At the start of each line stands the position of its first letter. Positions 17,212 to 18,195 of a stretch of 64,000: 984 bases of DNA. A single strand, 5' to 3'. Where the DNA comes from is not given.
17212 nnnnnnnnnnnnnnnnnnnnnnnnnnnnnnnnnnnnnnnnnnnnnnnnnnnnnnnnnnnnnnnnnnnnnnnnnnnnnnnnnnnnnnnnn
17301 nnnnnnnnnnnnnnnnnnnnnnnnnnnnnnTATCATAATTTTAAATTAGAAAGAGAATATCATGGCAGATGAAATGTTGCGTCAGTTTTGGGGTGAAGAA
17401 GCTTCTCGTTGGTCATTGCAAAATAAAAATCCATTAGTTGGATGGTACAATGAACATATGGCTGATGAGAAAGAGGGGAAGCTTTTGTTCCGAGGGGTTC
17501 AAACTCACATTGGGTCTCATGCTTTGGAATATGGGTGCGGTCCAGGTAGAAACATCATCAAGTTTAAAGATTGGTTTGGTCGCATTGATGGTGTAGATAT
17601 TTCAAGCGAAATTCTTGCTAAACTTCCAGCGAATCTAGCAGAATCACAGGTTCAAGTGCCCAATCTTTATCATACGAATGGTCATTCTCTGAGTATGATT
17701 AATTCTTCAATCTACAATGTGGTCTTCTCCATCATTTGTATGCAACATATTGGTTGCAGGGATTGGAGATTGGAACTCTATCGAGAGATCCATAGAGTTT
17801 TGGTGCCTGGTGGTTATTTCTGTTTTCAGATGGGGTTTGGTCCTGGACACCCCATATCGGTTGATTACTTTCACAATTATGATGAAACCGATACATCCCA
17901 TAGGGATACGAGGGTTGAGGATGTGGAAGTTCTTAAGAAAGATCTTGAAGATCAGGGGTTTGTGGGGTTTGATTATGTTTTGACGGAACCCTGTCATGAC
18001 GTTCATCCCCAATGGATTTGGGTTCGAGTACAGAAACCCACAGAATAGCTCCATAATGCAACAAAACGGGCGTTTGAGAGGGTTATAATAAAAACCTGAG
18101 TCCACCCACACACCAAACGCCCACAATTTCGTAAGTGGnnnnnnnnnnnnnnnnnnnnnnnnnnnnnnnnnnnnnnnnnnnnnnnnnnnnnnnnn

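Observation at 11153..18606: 7.5-kb sugar-activation / glycosyltransferase / methyltransferase island inserted between the helicase and primase blocks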

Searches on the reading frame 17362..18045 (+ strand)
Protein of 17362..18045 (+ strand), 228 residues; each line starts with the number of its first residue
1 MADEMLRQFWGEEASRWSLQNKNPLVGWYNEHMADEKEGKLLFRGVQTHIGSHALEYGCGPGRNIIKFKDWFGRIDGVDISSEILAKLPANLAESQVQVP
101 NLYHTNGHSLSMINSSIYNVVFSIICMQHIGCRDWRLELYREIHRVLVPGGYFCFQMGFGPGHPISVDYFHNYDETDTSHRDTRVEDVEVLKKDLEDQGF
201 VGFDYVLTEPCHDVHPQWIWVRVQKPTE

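Call 3: search_protein_families(library=pfam, proteins=[window:17362-18045:+], max_evalue=0.1)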
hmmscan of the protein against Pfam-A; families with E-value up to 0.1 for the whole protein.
window:17362-18045:+ (228 aa): 9 families
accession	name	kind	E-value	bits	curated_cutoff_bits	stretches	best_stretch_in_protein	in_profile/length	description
PF13649.12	Methyltransf_25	-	2.4e-13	51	27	1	55-151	2-97/97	Methyltransferase domain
PF08241.18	Methyltransf_11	-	2.5e-12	47.7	21.2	1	55-155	1-95/95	Methyltransferase domain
PF08242.18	Methyltransf_12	-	2.1e-10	41.6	30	1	55-153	1-98/98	Methyltransferase domain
PF13489.12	Methyltransf_23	-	2.1e-06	28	27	1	52-157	24-118/164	Methyltransferase domain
PF13847.12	Methyltransf_31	-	1e-05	25.7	27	1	51-156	4-110/145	Methyltransferase domain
PF05891.18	Methyltransf_PK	-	0.002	18.1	27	1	49-158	54-162/218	AdoMet dependent proline di-methyltransferase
PF01209.24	Ubie_methyltran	-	0.009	15.8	20.1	1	48-154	45-150/233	ubiE/COQ5 methyltransferase family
PF02353.26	CMAS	-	0.013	15.2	27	1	34-156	46-165/273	Mycolic acid cyclopropane synthetase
PF09445.16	Methyltransf_15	-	0.089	12.8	22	0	55-97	5-47/165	RNA cap guanine-N2 methyltransferase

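Call 4: search_protein_families(library=phrogs, proteins=[window:17362-18045:+], max_evalue=0.01)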
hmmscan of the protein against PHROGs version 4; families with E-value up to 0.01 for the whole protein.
window:17362-18045:+ (228 aa): 3 families
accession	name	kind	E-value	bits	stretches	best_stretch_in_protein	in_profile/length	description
phrog_4752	-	other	1.1e-06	29.1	1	57-155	58-158/241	tRNA methyltransferase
phrog_22502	-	other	0.00067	20.5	1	50-154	71-172/276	methyltransferase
phrog_28702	-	unknown function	0.0099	16.7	0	51-156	41-140/247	-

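Call 11: search_protein_families(library=ncbifam, proteins=[window:17362-18045:+], max_evalue=0.1)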
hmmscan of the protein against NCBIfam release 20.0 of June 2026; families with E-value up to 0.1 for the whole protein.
window:17362-18045:+ (228 aa): 16 families
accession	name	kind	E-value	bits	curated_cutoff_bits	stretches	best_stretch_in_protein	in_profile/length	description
NF043040.1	corrin_prot_MT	hypoth_equivalog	3.2e-06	26.7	180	1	50-153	41-145/216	corrinoid protein-associated methyltransferase CpaM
NF041536.1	ArsM_DUF2284_UU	exception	2.2e-05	23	575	1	50-153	76-178/459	arsenite methyltransferase/DUF2284 domain selenoprotein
NF041537.1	ArsM_AhpD_UU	exception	4.1e-05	22.5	510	1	48-153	74-178/345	arsenite methyltransferase/AhpD domain selenoprotein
NF007610.0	PRK10258.1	equivalog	8.4e-05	22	342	1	40-156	32-139/251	malonyl-ACP O-methyltransferase BioC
NF041820.1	daptide_MTase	equivalog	0.00011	21.8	175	1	35-157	22-144/243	daptide-type RiPP biosynthesis methyltransferase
TIGR02072.1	BioC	equivalog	0.00036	20.4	184.95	1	51-156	35-133/244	malonyl-ACP O-methyltransferase BioC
NF045649.1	2X_seleno_MduS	exception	0.0016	17.5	380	1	53-154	44-146/338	methyltransferase domain-containing selenoprotein MduS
TIGR02752.1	MenG_heptapren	equivalog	0.0026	17.3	419.85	1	44-153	39-147/231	demethylmenaquinone methyltransferase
NF001243.0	PRK00216.1-4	equivalog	0.0026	17.1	235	1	43-153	40-149/237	demethylmenaquinone methyltransferase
NF047649.1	MTase_UXPK_star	exception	0.0032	16.5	460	1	49-153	76-179/283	methyltransferase/UXPK-star double selenoprotein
NF052510.1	methyltran_MpqE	exception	0.0082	15.5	335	1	73-154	72-151/234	methyl-plastoquinone biosynthesis methyltransferase MpqE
NF008686.0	PRK11705.1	equivalog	0.011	14.8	400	1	34-154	151-264/383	cyclopropane fatty acyl phospholipid synthase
NF045667.1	MTase_DVU1556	equivalog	0.027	13.9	155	1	48-154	20-118/213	DVU_1556 family methyltransferase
NF040538.1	methyl_ArsM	equivalog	0.028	13.6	500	1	79-154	133-207/356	arsinothricin biosynthesis methyltransferase ArsM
TIGR01934.1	MenG_MenH_UbiE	subfamily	0.03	13.6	158.35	1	44-153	33-139/223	ubiquinone/menaquinone biosynthesis methyltransferase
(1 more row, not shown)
